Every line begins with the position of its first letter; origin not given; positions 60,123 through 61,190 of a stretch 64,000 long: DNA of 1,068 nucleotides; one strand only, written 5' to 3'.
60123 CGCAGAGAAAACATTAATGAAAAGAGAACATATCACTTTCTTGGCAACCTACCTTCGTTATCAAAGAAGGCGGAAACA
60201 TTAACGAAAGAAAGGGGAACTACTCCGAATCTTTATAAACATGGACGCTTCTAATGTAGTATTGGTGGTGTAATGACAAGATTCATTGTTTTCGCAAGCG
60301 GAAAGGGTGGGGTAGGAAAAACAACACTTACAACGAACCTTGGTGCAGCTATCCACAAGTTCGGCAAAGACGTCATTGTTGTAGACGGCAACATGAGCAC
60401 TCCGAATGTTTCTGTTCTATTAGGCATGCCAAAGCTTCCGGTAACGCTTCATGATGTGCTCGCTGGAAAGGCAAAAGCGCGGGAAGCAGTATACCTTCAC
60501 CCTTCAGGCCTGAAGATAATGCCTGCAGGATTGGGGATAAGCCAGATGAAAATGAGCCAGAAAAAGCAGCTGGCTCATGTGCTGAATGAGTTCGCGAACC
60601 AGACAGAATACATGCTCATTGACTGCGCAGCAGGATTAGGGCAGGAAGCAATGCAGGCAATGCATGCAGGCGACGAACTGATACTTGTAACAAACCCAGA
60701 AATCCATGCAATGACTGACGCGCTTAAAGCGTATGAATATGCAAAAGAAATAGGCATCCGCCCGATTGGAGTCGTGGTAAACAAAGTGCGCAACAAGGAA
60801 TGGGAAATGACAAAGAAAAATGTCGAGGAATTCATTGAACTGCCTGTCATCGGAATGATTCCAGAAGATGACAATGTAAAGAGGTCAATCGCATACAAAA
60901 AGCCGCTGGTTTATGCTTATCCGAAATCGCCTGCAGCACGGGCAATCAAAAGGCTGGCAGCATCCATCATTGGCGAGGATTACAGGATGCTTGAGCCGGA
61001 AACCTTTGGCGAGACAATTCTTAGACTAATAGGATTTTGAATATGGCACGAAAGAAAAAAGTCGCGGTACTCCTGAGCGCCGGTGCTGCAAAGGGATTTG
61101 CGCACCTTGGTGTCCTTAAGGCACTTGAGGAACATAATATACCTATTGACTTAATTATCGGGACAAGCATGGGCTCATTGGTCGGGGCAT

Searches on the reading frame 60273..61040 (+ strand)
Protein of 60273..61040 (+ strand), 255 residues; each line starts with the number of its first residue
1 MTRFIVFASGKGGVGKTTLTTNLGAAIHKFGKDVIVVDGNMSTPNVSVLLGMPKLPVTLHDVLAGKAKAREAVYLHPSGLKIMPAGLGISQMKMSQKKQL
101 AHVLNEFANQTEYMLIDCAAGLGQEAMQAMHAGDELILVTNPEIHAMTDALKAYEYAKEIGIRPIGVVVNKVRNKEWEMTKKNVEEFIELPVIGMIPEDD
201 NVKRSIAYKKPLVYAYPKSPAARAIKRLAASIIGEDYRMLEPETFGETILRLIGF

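Call 9: search_protein_families(library=pfam, proteins=[window:60273-61040:+])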
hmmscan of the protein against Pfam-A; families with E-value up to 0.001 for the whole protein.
window:60273-61040:+ (255 aa): 8 families
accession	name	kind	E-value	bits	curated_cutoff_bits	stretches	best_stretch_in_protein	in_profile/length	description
PF01656.29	CbiA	-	1.4e-22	80.5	25.4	1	5-212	1-125/125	CobQ/CobB/MinD/ParA nucleotide binding domain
PF10609.15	ParA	-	2.2e-22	80.2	27.1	1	2-232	3-245/246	NUBPL iron-transfer P-loop NTPase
PF13614.12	AAA_31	-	2.2e-18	67.2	27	1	3-149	2-156/177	AAA domain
PF00142.24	Fer4_NifH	-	2e-13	50.9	25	1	9-245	6-256/271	4Fe-4S iron sulfur cluster binding proteins, NifH/frxC family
PF06564.18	CBP_BcsQ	-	2.5e-13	50.6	21.3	1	11-230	10-231/234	Cellulose biosynthesis protein BcsQ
PF13500.12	AAA_26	-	1.9e-09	38.1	27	1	130-203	125-195/198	AAA domain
PF02374.21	ArsA_ATPase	-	4.3e-08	33.2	24.3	1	5-37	3-35/305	Anion-transporting ATPase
PF09140.17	MipZ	-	0.00016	21.5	20.7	0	4-38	2-36/262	ATPase MipZ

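Call 13: find_encoding_contigs(protein=window:60273-61040:+, flank=3000, max_places=4)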
Protein window:60273-61040:+ (255 aa): 3 contigs read that carry it; 3 places shown.
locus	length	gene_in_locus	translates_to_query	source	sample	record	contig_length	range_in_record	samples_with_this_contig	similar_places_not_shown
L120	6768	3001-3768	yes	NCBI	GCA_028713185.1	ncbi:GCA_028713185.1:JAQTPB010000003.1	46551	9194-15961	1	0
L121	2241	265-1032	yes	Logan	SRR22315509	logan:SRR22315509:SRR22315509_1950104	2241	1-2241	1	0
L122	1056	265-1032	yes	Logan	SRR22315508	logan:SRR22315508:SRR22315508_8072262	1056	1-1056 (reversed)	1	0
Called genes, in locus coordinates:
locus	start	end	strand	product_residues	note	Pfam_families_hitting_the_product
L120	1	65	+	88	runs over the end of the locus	-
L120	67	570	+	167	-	-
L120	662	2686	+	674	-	PF00437:T2SSE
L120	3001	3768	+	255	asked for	PF00142:Fer4_NifH, PF01656:CbiA, PF02374:ArsA_ATPase (weak), PF06564:CBP_BcsQ, PF10609:ParA, PF13614:AAA_31, PF13500:AAA_26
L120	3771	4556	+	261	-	PF01734:Patatin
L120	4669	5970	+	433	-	PF13393:tRNA-synt_His, PF00587:tRNA-synt_2b (weak), PF03129:HGTP_anticodon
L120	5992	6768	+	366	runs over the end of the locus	PF06280:fn3_5 (faint), PF22067:Cep192_D3 (faint), PF22544:HYDIN_VesB_CFA65-like_Ig (faint), PF10633:NPCBM_assoc (weak)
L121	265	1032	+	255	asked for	PF00142:Fer4_NifH, PF01656:CbiA, PF02374:ArsA_ATPase (weak), PF06564:CBP_BcsQ, PF10609:ParA, PF13614:AAA_31, PF13500:AAA_26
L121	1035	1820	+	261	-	PF01734:Patatin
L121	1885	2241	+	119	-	?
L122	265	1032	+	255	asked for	PF00142:Fer4_NifH, PF01656:CbiA, PF02374:ArsA_ATPase (weak), PF06564:CBP_BcsQ, PF10609:ParA, PF13614:AAA_31, PF13500:AAA_26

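Call 34: list_cluster_members(proteins=[window:60273-61040:+, L120:4669-5970:+, L120:662-2686:+])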
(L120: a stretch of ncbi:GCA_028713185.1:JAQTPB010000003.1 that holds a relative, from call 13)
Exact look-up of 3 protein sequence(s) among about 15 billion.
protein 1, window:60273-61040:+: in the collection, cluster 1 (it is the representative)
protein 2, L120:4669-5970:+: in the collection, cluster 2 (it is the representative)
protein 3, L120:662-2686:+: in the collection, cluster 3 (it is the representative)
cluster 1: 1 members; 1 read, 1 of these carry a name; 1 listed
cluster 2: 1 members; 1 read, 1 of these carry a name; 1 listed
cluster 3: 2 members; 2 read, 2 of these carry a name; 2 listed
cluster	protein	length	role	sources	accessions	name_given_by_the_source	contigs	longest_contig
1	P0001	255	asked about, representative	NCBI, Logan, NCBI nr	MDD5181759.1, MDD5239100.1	MAG: cell division ATPase MinD [Candidatus Nanoarchaeia archaeon] | cell division ATPase MinD [Candidatus Nanoarchaeia archaeon]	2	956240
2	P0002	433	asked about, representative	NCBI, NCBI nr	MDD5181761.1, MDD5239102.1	MAG: histidine--tRNA ligase [Candidatus Nanoarchaeia archaeon] | histidine--tRNA ligase [Candidatus Nanoarchaeia archaeon]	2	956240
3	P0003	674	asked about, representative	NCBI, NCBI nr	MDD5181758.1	MAG: type II/IV secretion system ATPase subunit [Candidatus Nanoarchaeia archaeon] | type II/IV secretion system ATPase subunit [Candidatus Nanoarchaeia archaeon]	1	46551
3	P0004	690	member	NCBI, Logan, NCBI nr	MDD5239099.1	MAG: type II/IV secretion system ATPase subunit [Candidatus Nanoarchaeia archaeon] | type II/IV secretion system ATPase subunit [Candidatus Nanoarchaeia archaeon]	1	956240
